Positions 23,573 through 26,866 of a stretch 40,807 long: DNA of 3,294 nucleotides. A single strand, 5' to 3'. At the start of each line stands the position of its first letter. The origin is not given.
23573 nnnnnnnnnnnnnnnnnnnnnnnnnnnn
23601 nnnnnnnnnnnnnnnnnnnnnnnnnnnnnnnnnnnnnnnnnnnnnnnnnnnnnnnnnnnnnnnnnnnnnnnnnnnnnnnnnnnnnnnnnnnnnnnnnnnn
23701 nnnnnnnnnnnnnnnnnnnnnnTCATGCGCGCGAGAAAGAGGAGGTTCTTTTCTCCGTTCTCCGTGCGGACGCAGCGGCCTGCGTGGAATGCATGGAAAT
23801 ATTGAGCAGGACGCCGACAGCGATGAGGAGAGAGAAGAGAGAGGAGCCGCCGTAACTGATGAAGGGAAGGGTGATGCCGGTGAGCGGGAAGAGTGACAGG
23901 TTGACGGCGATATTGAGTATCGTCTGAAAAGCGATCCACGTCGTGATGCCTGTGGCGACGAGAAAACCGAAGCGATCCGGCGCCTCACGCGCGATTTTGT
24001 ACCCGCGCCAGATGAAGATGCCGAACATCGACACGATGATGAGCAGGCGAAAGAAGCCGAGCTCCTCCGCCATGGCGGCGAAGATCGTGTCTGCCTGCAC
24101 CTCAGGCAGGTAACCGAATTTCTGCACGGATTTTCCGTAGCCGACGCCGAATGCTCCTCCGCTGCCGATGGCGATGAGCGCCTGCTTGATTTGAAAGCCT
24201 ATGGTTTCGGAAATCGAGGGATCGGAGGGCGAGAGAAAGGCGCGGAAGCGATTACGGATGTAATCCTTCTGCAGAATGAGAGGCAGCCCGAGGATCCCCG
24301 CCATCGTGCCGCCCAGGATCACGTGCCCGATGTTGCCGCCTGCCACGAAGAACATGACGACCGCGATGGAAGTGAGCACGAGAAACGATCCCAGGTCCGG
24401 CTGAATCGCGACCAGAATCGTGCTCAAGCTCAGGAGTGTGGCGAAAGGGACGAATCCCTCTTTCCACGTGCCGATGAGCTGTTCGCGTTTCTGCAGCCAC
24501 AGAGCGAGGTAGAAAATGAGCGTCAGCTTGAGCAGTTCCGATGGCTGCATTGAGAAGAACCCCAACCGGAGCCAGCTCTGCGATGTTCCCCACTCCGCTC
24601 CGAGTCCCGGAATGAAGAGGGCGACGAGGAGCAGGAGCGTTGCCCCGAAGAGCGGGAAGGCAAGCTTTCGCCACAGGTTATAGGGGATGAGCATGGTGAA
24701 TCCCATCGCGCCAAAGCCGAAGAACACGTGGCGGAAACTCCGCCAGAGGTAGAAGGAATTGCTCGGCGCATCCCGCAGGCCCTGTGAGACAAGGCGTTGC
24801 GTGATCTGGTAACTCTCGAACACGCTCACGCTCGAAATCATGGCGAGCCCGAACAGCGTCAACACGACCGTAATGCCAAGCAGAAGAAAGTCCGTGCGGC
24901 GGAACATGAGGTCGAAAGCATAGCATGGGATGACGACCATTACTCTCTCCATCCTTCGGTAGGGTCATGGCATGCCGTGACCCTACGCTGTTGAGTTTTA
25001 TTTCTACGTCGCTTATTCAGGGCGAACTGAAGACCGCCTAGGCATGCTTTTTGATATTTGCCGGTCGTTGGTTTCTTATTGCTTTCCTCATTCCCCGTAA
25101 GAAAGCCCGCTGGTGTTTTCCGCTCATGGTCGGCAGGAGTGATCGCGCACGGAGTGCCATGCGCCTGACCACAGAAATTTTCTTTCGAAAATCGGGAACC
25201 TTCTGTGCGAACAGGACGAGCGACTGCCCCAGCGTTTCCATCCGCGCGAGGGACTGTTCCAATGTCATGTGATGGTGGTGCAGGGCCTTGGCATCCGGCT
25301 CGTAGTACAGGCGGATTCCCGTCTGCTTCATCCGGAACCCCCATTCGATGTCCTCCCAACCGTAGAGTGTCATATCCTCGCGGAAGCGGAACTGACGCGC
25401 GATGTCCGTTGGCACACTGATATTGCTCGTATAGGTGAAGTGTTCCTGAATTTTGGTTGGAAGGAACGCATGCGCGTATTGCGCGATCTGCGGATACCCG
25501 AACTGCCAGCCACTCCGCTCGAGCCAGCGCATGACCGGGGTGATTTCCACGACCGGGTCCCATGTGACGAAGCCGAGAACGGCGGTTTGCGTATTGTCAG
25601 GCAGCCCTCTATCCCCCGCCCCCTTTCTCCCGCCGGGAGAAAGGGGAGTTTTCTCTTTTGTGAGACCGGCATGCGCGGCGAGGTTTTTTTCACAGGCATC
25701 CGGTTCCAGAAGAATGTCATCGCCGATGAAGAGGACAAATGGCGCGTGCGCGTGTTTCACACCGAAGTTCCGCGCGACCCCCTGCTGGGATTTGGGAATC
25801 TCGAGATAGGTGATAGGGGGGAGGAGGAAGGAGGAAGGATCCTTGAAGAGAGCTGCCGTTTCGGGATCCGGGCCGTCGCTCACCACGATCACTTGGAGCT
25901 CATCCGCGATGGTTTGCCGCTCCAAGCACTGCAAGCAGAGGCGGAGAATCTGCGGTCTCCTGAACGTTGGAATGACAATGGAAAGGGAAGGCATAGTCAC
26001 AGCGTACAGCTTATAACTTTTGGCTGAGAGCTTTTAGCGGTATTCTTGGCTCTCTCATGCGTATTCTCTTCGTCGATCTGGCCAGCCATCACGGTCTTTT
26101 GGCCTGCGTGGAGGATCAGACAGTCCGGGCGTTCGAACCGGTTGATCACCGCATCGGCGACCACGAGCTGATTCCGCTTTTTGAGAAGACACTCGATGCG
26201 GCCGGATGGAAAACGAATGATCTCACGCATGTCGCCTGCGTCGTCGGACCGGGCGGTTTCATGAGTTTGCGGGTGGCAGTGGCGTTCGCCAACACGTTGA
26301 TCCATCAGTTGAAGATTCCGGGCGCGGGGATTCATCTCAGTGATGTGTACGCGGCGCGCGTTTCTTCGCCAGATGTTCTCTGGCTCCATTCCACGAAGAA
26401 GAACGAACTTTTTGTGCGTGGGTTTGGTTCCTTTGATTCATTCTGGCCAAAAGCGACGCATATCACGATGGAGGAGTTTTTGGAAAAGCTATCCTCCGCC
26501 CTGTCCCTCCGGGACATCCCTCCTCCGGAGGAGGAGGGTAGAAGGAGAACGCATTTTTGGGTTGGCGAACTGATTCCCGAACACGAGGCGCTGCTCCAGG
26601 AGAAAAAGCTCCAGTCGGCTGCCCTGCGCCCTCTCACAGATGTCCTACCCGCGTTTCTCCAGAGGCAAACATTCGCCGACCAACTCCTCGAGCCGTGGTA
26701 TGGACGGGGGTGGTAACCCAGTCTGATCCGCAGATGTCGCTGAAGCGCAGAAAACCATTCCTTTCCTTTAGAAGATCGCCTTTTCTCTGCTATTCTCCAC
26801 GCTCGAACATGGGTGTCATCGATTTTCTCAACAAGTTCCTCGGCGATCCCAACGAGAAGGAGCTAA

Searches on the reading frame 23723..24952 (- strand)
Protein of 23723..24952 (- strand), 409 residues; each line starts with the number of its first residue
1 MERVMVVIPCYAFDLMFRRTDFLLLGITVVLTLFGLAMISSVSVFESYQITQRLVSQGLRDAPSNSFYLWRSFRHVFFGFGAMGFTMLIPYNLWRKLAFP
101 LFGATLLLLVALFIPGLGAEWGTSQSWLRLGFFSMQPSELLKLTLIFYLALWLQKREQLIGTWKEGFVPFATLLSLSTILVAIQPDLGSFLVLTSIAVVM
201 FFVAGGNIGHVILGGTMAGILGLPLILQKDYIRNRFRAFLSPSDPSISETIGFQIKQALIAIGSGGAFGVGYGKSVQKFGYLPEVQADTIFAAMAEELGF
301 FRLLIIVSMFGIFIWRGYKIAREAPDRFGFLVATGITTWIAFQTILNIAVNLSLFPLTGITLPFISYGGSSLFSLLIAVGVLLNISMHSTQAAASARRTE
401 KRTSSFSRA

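Call 72: search_protein_families(library=pfam, proteins=[window:23723-24952:-], max_evalue=0.00001)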
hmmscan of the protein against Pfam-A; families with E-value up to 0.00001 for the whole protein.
window:23723-24952:- (409 aa): 1 family
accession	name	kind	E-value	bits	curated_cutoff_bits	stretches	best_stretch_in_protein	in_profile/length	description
PF01098.24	FTSW_RODA_SPOVE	-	1.3e-88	297.8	26.4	1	25-390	5-355/356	Cell cycle protein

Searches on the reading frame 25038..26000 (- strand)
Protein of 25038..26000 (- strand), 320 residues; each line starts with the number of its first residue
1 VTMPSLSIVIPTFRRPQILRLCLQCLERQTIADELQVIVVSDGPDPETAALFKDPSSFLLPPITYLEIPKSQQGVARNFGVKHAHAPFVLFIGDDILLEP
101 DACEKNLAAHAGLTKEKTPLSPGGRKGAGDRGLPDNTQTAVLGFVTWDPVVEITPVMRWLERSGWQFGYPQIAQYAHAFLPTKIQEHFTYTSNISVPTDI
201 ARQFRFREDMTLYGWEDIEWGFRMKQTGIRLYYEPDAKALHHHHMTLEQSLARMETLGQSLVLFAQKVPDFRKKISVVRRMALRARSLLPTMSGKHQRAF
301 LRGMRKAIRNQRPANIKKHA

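Call 90: search_protein_families(library=pfam, proteins=[window:25038-26000:-], max_evalue=0.00001)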
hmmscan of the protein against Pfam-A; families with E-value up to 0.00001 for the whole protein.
window:25038-26000:- (320 aa): 2 families
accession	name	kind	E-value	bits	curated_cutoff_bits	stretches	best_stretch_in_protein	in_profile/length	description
PF00535.33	Glycos_transf_2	-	1.6e-15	57.8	23.3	1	7-108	1-101/168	Glycosyl transferase family 2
PF13641.12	Glyco_tranf_2_3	-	6.7e-06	26.7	27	0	4-105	1-106/230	Glycosyltransferase like family 2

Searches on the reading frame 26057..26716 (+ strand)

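Call 90: search_protein_families(library=pfam, proteins=[window:26057-26716:+], max_evalue=0.00001)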
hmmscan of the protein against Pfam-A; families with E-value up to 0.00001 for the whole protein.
window:26057-26716:+ (219 aa): 1 family
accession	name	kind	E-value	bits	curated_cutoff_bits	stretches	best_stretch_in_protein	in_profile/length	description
PF00814.31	TsaD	-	6.1e-14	52.8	24.8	1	37-152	32-151/264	tRNA N6-adenosine threonylcarbamoyltransferase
